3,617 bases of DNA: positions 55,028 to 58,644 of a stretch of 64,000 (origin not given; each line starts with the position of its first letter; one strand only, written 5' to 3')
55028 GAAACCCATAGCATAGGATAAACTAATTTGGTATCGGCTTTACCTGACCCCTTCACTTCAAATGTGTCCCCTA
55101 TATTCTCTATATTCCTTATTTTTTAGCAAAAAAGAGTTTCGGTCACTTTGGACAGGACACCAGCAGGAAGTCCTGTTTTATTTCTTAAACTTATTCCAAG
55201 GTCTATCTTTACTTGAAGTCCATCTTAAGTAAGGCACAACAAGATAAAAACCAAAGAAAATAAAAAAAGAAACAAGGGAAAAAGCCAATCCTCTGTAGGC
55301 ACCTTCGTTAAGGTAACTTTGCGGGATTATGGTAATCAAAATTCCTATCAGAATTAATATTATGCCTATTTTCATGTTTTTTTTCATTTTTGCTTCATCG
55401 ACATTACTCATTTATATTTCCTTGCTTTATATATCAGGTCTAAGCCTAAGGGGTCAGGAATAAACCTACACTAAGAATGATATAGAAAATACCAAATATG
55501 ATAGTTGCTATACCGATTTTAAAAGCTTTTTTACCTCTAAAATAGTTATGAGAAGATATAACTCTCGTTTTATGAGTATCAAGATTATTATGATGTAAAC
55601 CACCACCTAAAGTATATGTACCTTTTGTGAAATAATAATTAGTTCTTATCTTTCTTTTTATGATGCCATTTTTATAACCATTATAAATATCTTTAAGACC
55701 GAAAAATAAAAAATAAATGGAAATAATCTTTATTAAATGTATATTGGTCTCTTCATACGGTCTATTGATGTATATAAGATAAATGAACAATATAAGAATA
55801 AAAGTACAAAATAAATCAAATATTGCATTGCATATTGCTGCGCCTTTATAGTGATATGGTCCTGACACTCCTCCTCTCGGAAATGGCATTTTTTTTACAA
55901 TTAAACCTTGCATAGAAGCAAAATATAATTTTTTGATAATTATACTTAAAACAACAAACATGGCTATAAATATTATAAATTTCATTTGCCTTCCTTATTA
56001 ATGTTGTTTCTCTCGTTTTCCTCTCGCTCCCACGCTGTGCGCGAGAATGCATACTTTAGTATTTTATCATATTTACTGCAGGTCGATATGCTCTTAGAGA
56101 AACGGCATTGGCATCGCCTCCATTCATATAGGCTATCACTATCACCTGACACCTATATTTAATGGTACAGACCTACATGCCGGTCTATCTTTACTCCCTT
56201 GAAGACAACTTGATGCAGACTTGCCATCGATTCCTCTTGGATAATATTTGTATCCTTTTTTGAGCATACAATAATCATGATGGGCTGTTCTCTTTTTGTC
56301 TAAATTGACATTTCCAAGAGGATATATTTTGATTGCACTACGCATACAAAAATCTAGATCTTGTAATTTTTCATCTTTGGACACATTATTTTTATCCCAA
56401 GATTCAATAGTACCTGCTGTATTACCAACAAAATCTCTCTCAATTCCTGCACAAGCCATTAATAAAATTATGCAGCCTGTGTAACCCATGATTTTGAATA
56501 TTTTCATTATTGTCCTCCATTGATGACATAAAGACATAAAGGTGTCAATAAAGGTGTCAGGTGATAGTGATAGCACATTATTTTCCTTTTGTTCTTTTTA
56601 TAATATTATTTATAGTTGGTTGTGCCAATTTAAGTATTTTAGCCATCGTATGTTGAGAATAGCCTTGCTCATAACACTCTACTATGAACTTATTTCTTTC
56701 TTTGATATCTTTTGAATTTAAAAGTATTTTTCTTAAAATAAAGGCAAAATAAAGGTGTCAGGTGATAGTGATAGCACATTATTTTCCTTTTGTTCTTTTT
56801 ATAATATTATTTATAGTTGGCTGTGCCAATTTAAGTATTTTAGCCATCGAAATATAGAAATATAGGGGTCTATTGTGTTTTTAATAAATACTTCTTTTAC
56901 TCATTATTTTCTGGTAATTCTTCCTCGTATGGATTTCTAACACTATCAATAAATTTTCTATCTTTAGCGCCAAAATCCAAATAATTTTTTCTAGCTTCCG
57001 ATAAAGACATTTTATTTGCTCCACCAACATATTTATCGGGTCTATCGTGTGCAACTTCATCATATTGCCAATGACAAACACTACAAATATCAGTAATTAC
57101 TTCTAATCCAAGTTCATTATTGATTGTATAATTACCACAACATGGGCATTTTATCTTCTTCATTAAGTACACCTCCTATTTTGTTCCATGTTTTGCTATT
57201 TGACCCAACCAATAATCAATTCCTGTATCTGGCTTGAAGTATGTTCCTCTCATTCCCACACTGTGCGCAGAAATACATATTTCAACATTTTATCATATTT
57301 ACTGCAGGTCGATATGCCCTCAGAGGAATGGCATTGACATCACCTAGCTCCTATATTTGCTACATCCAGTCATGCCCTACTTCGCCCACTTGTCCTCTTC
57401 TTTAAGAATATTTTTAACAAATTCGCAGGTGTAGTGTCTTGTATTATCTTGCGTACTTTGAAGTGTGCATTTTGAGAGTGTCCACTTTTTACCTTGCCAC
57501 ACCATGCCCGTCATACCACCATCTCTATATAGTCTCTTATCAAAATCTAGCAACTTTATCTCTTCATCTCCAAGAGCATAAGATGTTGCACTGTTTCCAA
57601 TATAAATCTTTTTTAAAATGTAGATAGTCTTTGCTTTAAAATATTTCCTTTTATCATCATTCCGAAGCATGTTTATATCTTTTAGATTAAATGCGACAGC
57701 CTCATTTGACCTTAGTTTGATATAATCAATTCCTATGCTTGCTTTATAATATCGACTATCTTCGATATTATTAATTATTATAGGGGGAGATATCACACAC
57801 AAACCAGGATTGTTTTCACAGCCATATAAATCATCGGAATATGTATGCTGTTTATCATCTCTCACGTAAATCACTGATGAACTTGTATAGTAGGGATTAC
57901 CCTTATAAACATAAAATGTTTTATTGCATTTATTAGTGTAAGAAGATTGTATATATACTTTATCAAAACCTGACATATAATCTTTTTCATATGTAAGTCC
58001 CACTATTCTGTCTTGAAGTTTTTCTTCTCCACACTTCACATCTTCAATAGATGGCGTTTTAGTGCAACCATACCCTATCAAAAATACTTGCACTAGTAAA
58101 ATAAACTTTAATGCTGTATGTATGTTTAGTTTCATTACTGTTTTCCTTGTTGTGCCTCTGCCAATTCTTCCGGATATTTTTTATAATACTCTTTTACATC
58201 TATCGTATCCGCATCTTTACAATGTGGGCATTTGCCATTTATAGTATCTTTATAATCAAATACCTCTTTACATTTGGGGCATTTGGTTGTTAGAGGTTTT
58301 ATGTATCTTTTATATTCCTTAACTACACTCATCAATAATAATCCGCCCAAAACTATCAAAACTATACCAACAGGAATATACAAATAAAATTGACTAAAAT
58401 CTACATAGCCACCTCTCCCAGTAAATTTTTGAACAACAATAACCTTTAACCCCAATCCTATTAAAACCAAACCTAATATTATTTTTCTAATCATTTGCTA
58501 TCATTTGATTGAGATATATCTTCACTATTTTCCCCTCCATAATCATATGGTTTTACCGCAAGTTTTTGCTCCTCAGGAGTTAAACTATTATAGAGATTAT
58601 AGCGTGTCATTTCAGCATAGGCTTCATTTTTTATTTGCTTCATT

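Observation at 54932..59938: AT-rich accessory island of small envelope-targeted ORFs punctuated by repeats: candidate cassette / orphan-immunity-type array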

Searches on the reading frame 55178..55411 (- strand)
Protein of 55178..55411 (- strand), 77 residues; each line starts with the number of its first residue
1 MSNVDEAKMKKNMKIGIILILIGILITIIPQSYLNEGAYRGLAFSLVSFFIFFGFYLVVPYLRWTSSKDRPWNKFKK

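Call 7: search_protein_families(library=pfam, max_evalue=0.1, proteins=[window:55178-55411:-])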
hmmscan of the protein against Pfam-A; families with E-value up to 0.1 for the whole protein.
window:55178-55411:- (77 aa): 4 families
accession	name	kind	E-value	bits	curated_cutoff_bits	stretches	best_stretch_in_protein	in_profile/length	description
PF14150.11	YesK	-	3.5e-05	24.4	25.2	1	10-57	22-72/81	YesK-like protein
PF20581.3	DUF6785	-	0.033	13.2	25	1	13-68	5-60/498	Family of unknown function (DUF6785)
PF09973.14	DUF2208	-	0.034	14.2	24.3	1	9-63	87-147/231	Predicted membrane protein (DUF2208)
PF05915.17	TMEM_230_134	-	0.071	13.7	26.8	1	14-59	58-99/119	Transmembrane proteins 230/134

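Call 31: search_protein_families(library=ncbifam, max_evalue=0.1, proteins=[window:55178-55411:-])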
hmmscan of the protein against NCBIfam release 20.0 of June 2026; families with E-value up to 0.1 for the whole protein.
window:55178-55411:- (77 aa): 0 families

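Call 32: search_protein_families(library=phrogs, max_evalue=0.1, proteins=[window:55178-55411:-])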
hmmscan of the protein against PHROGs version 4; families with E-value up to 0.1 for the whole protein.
window:55178-55411:- (77 aa): 2 families
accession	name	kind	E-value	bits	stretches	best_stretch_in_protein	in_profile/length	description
phrog_1129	-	lysis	0.023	15.7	1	8-51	29-73/86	holin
phrog_24913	-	unknown function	0.076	13.2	1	14-67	37-89/208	-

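Call 33: search_protein_families(library=padloc, max_evalue=0.1, proteins=[window:55178-55411:-])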
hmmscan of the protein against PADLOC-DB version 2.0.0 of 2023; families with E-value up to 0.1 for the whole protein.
window:55178-55411:- (77 aa): 0 families

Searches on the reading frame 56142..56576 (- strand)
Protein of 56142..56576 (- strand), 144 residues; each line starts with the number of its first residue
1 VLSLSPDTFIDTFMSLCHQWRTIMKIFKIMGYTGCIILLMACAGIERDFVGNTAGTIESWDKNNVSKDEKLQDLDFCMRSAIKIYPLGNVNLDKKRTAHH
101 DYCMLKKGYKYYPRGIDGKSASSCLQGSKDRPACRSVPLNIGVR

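Call 7: search_protein_families(library=pfam, max_evalue=0.1, proteins=[window:56142-56576:-])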
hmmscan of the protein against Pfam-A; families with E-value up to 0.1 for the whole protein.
window:56142-56576:- (144 aa): 0 families

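Call 31: search_protein_families(library=ncbifam, max_evalue=0.1, proteins=[window:56142-56510:-])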
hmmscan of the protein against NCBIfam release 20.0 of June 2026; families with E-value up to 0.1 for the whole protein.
window:56142-56510:- (122 aa): 0 families

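Call 32: search_protein_families(library=phrogs, max_evalue=0.1, proteins=[window:56142-56510:-])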
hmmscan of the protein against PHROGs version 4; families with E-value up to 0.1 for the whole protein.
window:56142-56510:- (122 aa): 1 family
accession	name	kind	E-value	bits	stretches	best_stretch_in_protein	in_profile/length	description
phrog_5945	-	unknown function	0.079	14.2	0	50-80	9-39/80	-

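Call 33: search_protein_families(library=padloc, max_evalue=0.1, proteins=[window:56142-56510:-])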
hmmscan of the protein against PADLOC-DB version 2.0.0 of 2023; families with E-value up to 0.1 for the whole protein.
window:56142-56510:- (122 aa): 0 families

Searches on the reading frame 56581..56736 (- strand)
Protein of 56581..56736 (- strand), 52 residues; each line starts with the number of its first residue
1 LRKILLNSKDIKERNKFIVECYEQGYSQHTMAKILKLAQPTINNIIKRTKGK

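Call 13: search_protein_families(library=pfam, max_evalue=1, proteins=[window:56581-56736:-])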
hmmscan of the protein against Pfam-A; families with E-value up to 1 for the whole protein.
seq(52 aa): 9 families
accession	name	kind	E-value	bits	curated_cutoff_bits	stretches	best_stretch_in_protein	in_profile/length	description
PF25787.1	HTH_SB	-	0.00058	20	43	1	8-50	8-47/53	Sleeping Beauty transposase HTH domain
PF13384.12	HTH_23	-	0.0046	17.2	24.6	1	12-49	3-41/50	Homeodomain-like domain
PF01381.28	HTH_3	-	0.017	15.6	23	1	23-47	7-31/55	Helix-turn-helix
PF13744.12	HTH_37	-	0.018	15.3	27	1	23-47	29-53/80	Helix-turn-helix domain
PF19610.4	DUF6115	-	0.029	15.2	27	1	9-46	94-131/134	Family of unknown function (DUF6115)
PF04545.22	Sigma70_r4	-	0.032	14.2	24.1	1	18-49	13-44/50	Sigma-70, region 4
PF13936.12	HTH_38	-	0.033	14.4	27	1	18-48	13-43/44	Helix-turn-helix domain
PF00196.25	GerE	-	0.04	14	23.5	1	14-52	6-44/57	Bacterial regulatory proteins, luxR family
PF13542.12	HTH_Tnp_ISL3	-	0.19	11.7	27.4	1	24-48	26-49/51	Helix-turn-helix domain of transposase family ISL3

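Call 31: search_protein_families(library=ncbifam, max_evalue=0.1, proteins=[window:56581-56736:-])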
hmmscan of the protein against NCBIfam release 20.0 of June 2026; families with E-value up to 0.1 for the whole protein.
seq(52 aa): 10 families
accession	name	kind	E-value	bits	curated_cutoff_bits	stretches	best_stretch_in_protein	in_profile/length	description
NF040785.1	CD3324_fam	subfamily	0.00015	21.8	65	1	9-46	45-82/82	CD3324 family protein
TIGR02937.1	sigma70-ECF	superfamily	0.00093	18.9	42.9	1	11-52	118-160/165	sigma-70 family RNA polymerase sigma factor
NF040595.1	HTH_Cbp1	equivalog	0.0013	18.6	140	1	5-49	42-86/135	CRISPR DNA repeat-binding protein Cbp1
NF033545.0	transpos_IS630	equivalog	0.0055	16.2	100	1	14-49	1-36/299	IS630 family transposase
TIGR00721.1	tfx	subfamily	0.015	15.2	60.25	1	12-50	8-46/137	Tfx family DNA-binding protein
NF053881.1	TransRegDeoRBac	equivalog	0.015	14.5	420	1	22-51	17-46/311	DNA-binding transcriptional repressor DeoR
TIGR04568.1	arch_SelU_Nterm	equivalog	0.032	14.1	200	1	1-46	161-206/215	selenouridine synthase SelU-like subunit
NF009949.0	PRK13413.1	equivalog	0.044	13.5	272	1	9-50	156-197/203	master DNA invertase Mpi family serine-type recombinase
NF005385.0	PRK06930.1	subfamily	0.05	13.3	136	1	12-52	118-157/170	positive control sigma-like factor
TIGR03020.2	EpsA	equivalog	0.082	12.5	170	1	8-48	188-228/247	XrtB/PEP-CTERM-associated transcriptional regulator EpsA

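Call 32: search_protein_families(library=phrogs, max_evalue=0.1, proteins=[window:56581-56736:-])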
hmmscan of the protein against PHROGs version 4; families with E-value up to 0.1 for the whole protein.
seq(52 aa): 15 families
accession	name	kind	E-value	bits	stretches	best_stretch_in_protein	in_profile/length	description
phrog_5767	-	transcription regulation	6.6e-05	23.4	1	5-48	284-327/393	sigma factor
phrog_11108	-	unknown function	0.0028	18.5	1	15-48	53-86/180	-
phrog_6831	-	transcription regulation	0.0036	18.3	1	15-46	8-39/68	transcriptional regulator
phrog_2339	-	DNA, RNA and nucleotide metabolism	0.0043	18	1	20-49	33-62/98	HTH DNA binding protein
phrog_8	-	transcription regulation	0.0054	17.2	1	9-48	160-193/346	transcriptional regulator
phrog_125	-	DNA, RNA and nucleotide metabolism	0.011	16.3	1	14-50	167-204/254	DNA invertase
phrog_323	-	transcription regulation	0.018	15.6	1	12-49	151-188/319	transcriptional regulator, D5-like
phrog_351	-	transcription regulation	0.019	14.5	1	11-52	676-721/928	RNA polymerase sigma factor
phrog_3855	-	DNA, RNA and nucleotide metabolism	0.022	16.2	1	10-50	64-104/115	HTH DNA binding protein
phrog_20467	-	DNA, RNA and nucleotide metabolism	0.033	15.1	1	18-49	71-102/112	HNH endonuclease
phrog_59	-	DNA, RNA and nucleotide metabolism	0.04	14.3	1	7-50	231-271/423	HNH endonuclease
phrog_9628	-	unknown function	0.064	14.1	1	15-49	7-43/133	-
phrog_645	-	DNA, RNA and nucleotide metabolism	0.079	14.1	1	9-48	21-61/196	Rnase E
phrog_1190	-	transcription regulation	0.092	13.5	1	12-52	115-154/167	RNA polymerase sigma factor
phrog_34611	-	unknown function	0.1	13.9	1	4-44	5-45/87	-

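Call 33: search_protein_families(library=padloc, max_evalue=0.1, proteins=[window:56581-56736:-])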
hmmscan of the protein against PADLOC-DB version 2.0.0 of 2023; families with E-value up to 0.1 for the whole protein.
seq(52 aa): 2 families
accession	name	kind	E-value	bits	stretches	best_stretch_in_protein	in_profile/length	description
PDLC02196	IetA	-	0.0098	13.4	1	8-50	330-372/374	-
PDLC01851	CARF3--CARF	-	0.03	11.7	1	12-50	211-249/279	-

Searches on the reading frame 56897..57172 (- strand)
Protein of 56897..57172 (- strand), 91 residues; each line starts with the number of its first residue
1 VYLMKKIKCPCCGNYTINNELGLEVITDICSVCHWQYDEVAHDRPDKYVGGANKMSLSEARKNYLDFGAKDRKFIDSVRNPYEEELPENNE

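Call 7: search_protein_families(library=pfam, max_evalue=0.1, proteins=[window:56897-57172:-])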
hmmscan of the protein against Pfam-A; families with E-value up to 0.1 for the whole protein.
window:56897-57172:- (91 aa): 1 family
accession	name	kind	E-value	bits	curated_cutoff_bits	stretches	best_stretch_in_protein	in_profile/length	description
PF14206.11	Cys_rich_CPCC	-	5.1e-26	90.7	24.5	1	8-85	2-75/75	Cysteine-rich CPCC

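Call 31: search_protein_families(library=ncbifam, max_evalue=0.1, proteins=[window:56897-57172:-])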
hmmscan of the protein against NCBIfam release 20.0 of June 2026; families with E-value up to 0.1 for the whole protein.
window:56897-57172:- (91 aa): 1 family
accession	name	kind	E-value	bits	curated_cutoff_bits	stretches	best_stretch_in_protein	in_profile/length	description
NF000612.0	PRK00019.1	equivalog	0.0021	17.6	70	1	5-37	12-45/72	50S ribosomal protein L31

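Call 32: search_protein_families(library=phrogs, max_evalue=0.1, proteins=[window:56897-57172:-])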
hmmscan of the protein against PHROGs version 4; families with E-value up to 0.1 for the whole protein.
window:56897-57172:- (91 aa): 2 families
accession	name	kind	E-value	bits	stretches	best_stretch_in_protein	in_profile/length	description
phrog_6332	-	unknown function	7.9e-11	42.7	1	5-64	6-53/60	-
phrog_4852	-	unknown function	0.02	15.6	1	3-43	10-45/194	-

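Call 33: search_protein_families(library=padloc, max_evalue=0.1, proteins=[window:56897-57172:-])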
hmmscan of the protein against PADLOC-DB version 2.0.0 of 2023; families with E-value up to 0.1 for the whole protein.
window:56897-57172:- (91 aa): 1 family
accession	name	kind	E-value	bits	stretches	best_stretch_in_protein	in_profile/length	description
PDLC03207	mREase_II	-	0.0054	14.1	1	2-39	27-65/256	Type II methyl-directed restriction enzyme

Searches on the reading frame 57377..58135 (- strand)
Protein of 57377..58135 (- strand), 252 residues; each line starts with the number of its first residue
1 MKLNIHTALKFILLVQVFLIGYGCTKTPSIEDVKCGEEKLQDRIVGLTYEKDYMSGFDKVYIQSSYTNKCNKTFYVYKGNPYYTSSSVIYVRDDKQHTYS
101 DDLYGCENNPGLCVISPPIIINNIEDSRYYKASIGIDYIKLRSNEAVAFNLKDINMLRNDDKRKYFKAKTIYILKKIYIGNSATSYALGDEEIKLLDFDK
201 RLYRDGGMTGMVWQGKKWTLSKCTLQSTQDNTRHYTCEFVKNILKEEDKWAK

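Call 7: search_protein_families(library=pfam, max_evalue=0.1, proteins=[window:57377-58135:-])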
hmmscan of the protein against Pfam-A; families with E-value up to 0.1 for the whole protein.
window:57377-58135:- (252 aa): 0 families

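Call 31: search_protein_families(library=ncbifam, max_evalue=0.1, proteins=[window:57377-58135:-])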
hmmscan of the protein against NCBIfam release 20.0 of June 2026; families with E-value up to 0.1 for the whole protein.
window:57377-58135:- (252 aa): 1 family
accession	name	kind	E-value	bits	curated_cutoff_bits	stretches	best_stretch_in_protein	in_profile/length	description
NF005172.0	PRK06646.1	equivalog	0.044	13.6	260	1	40-131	14-106/154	DNA polymerase III subunit chi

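Call 32: search_protein_families(library=phrogs, max_evalue=0.1, proteins=[window:57377-58135:-])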
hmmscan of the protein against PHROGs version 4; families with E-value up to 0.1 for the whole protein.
window:57377-58135:- (252 aa): 0 families

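Call 33: search_protein_families(library=padloc, max_evalue=0.1, proteins=[window:57377-58135:-])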
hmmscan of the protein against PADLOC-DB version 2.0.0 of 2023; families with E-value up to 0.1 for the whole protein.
window:57377-58135:- (252 aa): 0 families

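Call 92: predict_structure(alignment_id=A7)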
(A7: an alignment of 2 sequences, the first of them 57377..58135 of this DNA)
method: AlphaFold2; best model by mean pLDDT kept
length: 252 residues; sequences in the alignment: 2
mean_pLDDT: 34.7   pTM: 0.29
mean pLDDT of the five models: 34.7, 32.1, 31.5, 30.1, 28.2
residues with pLDDT >= 90: 0; 70-90: 0; 50-70: 13; < 50: 239
segments of 3 or more residues with pLDDT < 50: 1-3, 17-30, 32-252
pLDDT, mean of each block of 10 residues (from residue 1): 54 52 37 45 40 38 40 34 25 28 27 22 27 30 39 35 32 34 31 31 27 30 40 38 32 25
secondary structure, 60 per line:
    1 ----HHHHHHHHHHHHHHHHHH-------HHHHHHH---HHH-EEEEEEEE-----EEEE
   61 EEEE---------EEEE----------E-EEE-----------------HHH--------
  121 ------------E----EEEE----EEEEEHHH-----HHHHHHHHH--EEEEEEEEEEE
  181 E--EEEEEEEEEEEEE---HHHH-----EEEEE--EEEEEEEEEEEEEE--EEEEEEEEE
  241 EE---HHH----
elements in order: H5-22 H30-36 E44-51 E57-64 E74-77 E90-92 E138-141 E146-150 H159-167 E170-181 E184-196 H200-203 E209-213 E216-229 E232-242

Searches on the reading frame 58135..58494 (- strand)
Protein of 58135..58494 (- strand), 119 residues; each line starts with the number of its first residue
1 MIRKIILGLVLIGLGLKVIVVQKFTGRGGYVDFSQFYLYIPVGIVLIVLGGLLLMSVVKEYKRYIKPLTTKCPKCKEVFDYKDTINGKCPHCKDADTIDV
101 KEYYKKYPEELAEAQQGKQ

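Call 7: search_protein_families(library=pfam, max_evalue=0.1, proteins=[window:58135-58494:-])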
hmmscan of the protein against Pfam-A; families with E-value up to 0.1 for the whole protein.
window:58135-58494:- (119 aa): 9 families
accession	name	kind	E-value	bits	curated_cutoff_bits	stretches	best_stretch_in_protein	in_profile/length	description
PF01155.25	HypA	-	0.0038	17.7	28.9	1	66-96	67-96/112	Hydrogenase/urease nickel incorporation, metallochaperone, hypA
PF21202.3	SLX1_C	-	0.018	15.8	27.2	0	59-83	39-63/65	Structure-specific endonuclease subunit SLX1, C-terminal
PF25207.1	DUF7837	-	0.018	15.5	27.8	0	83-94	2-13/47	Domain of unknown function (DUF7837)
PF08274.17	Zn_Ribbon_YjdM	-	0.021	15.3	30.8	1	71-93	4-26/30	PhnA Zinc-Ribbon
PF23458.2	DUF7130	-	0.023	15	35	1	68-94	52-78/89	Domain of unknown function (DUF7130)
PF04689.18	S1FA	-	0.025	15.1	21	1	43-76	11-44/66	DNA binding protein S1FA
PF13717.11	Zn_ribbon_4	-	0.07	13.5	30.3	0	71-79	27-35/36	zinc-ribbon domain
PF18073.7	Zn_ribbon_LapB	-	0.081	13.1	25.7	0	87-98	15-26/28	Rubredoxin metal binding domain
PF23451.1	Zn_ribbon_PaaD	-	0.089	12.9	27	0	88-99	16-27/53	PaaD zinc beta ribbon domain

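Call 31: search_protein_families(library=ncbifam, max_evalue=0.1, proteins=[window:58135-58494:-])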
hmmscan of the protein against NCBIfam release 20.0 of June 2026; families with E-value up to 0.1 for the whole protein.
window:58135-58494:- (119 aa): 8 families
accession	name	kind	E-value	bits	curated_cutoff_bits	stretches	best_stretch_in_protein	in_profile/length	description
TIGR00686.1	phnA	hypoth_equivalog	0.0041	17.3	80.2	1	71-94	4-27/109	zinc ribbon domain-containing protein YjdM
TIGR00100.1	hypA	equivalog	0.019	15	88.1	1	66-96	67-97/116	hydrogenase maturation nickel metallochaperone HypA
TIGR04104.1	cxxc_20_cxxc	subfamily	0.028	14.8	45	1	71-101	2-40/93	TIGR04104 family putative zinc finger protein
NF038384.1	zinc_YnfU_fam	subfamily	0.035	13.7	36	0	55-78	1-25/52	YnfU family zinc-binding protein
TIGR02098.1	MJ0042_CXXC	domain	0.037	13.7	20.9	0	71-80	27-36/38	MJ0042-type zinc finger domain-containing protein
TIGR04162.1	exo_VPEID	exception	0.052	12.5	150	1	5-69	77-141/516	exosortase E/protease, VPEID-CTERM system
NF041591.1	CxxC_VVA0879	subfamily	0.059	13.4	37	0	65-85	17-37/101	VVA0879 family protein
NF005383.1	PRK06926.1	equivalog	0.059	12.4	394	1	6-62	6-58/271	flagellar motor protein MotP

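Call 32: search_protein_families(library=phrogs, max_evalue=0.1, proteins=[window:58135-58494:-])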
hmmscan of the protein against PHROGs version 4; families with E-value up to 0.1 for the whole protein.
window:58135-58494:- (119 aa): 8 families
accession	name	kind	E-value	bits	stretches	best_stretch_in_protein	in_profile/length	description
phrog_8032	-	unknown function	0.00066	20.9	1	38-94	45-95/173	-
phrog_9188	-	unknown function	0.012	16.9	1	70-95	39-63/70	-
phrog_1035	-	DNA, RNA and nucleotide metabolism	0.013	16.4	1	70-113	63-112/271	endonuclease VII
phrog_559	-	DNA, RNA and nucleotide metabolism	0.014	15.2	1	56-105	265-318/607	HNH endonuclease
phrog_5602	-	unknown function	0.024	15.3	1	64-96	13-52/60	-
phrog_17887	-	unknown function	0.039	14.2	1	40-77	13-50/390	-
phrog_8436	-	unknown function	0.066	14.3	1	57-116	51-105/110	-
phrog_2834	-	unknown function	0.068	14.1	0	55-82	1-28/78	-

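Call 33: search_protein_families(library=padloc, max_evalue=0.1, proteins=[window:58135-58494:-])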
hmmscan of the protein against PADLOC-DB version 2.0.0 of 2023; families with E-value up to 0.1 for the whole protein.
window:58135-58494:- (119 aa): 1 family
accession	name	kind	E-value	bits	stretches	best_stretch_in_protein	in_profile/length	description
PDLC01736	TniQ_IF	-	0.0052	14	1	66-102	155-191/400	TniQ_1_I-F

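Call 87: find_related_loci(query=window:58135-58494:-, collection=viral_contigs, flank=4000)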
Query window:58135-58494:- (119 aa) in viral_contigs; peptide patterns used: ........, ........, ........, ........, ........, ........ (x = any residue, [..] = any of these).
35 stretches matched a pattern, but none encodes a relative of the query by tblastn (E <= 1e-3).
